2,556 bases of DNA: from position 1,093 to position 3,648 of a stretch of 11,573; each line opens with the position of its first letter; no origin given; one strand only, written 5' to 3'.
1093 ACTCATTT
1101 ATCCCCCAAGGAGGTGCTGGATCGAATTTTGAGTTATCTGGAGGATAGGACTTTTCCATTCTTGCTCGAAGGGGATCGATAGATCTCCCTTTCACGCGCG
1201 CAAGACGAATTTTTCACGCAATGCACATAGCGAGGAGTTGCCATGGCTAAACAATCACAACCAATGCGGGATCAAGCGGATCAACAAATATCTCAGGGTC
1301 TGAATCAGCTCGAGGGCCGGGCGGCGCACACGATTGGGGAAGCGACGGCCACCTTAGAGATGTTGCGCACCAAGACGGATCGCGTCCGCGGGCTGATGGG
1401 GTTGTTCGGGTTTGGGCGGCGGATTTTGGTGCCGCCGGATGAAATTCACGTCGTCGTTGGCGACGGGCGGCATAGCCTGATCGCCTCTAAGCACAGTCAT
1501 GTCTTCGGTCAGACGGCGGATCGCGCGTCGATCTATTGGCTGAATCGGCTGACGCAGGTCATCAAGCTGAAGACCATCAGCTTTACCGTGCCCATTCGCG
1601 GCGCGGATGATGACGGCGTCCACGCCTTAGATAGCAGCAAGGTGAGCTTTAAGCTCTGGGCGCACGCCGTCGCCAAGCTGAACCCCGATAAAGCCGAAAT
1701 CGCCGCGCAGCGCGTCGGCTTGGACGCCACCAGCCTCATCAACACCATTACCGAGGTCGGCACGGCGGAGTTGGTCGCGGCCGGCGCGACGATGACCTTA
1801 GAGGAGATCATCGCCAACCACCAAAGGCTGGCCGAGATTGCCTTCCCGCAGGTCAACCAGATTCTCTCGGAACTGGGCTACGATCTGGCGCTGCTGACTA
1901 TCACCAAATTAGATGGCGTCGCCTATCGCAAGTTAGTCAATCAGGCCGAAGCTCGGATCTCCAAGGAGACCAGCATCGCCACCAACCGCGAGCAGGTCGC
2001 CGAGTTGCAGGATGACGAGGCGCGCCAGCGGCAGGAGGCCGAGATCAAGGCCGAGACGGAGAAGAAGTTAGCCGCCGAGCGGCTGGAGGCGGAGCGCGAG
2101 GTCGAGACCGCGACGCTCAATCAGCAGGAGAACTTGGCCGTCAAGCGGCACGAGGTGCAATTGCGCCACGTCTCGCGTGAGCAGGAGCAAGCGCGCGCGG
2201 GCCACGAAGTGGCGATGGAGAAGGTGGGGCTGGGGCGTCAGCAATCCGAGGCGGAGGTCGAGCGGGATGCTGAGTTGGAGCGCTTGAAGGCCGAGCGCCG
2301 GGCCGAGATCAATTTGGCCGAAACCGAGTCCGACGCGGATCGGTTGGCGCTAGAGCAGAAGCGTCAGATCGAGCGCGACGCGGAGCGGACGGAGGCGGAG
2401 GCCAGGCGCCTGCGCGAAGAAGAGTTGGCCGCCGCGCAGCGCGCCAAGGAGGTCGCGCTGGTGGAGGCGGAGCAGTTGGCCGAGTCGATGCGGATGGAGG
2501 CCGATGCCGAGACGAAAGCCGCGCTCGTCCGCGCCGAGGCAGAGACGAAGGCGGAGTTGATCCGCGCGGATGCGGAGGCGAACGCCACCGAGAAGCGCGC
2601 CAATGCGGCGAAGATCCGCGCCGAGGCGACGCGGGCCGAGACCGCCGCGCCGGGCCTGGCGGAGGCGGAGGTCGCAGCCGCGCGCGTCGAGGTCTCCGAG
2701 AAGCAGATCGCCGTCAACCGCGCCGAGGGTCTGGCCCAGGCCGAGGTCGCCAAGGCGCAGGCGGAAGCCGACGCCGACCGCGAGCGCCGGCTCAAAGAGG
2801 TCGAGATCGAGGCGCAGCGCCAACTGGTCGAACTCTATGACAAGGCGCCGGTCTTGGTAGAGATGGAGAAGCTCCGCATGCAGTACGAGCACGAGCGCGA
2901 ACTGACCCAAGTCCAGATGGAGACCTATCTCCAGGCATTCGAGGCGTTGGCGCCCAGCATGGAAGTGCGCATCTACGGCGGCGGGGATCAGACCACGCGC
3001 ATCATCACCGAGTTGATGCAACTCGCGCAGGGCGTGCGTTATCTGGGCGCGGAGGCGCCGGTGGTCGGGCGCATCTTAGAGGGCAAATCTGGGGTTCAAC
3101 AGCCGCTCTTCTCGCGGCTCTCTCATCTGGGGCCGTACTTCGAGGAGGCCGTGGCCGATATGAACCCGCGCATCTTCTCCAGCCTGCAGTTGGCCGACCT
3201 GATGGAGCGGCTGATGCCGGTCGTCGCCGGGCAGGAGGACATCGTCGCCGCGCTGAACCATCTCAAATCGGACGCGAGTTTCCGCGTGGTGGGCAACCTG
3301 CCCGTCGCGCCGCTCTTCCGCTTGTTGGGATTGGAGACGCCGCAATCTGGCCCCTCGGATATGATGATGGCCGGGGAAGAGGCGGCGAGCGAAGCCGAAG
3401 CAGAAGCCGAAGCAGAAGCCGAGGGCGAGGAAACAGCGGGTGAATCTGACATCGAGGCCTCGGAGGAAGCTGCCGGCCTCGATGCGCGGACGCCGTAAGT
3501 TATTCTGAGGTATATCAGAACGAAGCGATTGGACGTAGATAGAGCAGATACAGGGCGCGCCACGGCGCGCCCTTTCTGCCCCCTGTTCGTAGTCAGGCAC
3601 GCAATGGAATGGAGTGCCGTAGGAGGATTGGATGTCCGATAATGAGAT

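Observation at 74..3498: PP2C phosphatase plus mini P-loop NTPase, translationally coupled, immediately upstream of an atypical flotillin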

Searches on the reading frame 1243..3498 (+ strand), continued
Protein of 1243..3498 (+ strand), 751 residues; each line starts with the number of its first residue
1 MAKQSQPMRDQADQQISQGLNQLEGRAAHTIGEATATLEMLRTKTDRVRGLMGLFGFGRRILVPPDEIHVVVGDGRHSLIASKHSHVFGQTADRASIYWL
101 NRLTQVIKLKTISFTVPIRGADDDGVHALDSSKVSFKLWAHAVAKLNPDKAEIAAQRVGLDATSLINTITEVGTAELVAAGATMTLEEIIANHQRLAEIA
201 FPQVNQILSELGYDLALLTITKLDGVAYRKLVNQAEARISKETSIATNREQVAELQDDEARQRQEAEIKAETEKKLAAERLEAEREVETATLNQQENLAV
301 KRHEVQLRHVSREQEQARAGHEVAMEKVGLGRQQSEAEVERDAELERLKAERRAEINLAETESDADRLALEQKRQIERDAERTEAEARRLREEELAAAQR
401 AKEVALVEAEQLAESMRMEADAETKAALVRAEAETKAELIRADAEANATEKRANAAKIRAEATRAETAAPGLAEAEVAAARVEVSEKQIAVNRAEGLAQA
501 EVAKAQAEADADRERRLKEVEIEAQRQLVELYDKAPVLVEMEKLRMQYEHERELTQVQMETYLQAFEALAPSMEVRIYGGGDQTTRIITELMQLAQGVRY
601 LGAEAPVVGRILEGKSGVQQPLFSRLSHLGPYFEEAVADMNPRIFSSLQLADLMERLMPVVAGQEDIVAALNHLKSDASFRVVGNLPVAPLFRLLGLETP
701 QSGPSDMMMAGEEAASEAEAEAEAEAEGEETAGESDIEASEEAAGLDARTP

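Call 88: find_encoding_contigs(protein=P0132, flank=4000, max_places=2)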
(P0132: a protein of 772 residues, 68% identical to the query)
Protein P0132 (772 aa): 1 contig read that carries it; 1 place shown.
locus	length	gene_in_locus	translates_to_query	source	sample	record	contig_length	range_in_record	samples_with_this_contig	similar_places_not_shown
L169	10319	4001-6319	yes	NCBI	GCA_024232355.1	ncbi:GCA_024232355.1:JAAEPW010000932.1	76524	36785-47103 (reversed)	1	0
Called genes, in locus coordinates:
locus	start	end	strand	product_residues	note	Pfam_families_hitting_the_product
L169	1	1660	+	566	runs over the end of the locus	PF01935:DUF87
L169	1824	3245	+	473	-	-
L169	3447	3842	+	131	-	PF13366:PDDEXK_3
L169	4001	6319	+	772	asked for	PF01145:Band_7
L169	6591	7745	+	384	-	-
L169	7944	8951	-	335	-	PF00850:Hist_deacetyl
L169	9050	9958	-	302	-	-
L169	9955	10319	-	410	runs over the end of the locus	PF00149:Metallophos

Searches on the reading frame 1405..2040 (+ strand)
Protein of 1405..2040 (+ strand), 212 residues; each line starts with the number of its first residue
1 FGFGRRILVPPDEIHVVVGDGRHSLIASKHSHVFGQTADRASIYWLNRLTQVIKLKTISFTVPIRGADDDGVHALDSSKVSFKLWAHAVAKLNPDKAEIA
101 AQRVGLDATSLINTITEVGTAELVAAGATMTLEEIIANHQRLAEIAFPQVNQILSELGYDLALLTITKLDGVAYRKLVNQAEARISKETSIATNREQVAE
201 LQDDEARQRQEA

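Call 68: search_protein_families(library=pfam, proteins=[window:1405-2040:+], max_evalue=10)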
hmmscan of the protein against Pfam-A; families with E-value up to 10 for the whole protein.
window:1405-2040:+ (212 aa): 1 family
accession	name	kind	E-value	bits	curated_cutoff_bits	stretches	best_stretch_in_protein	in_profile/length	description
PF01145.31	Band_7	-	1.7e-07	31.9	23.6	1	12-197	6-175/176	SPFH domain / Band 7 family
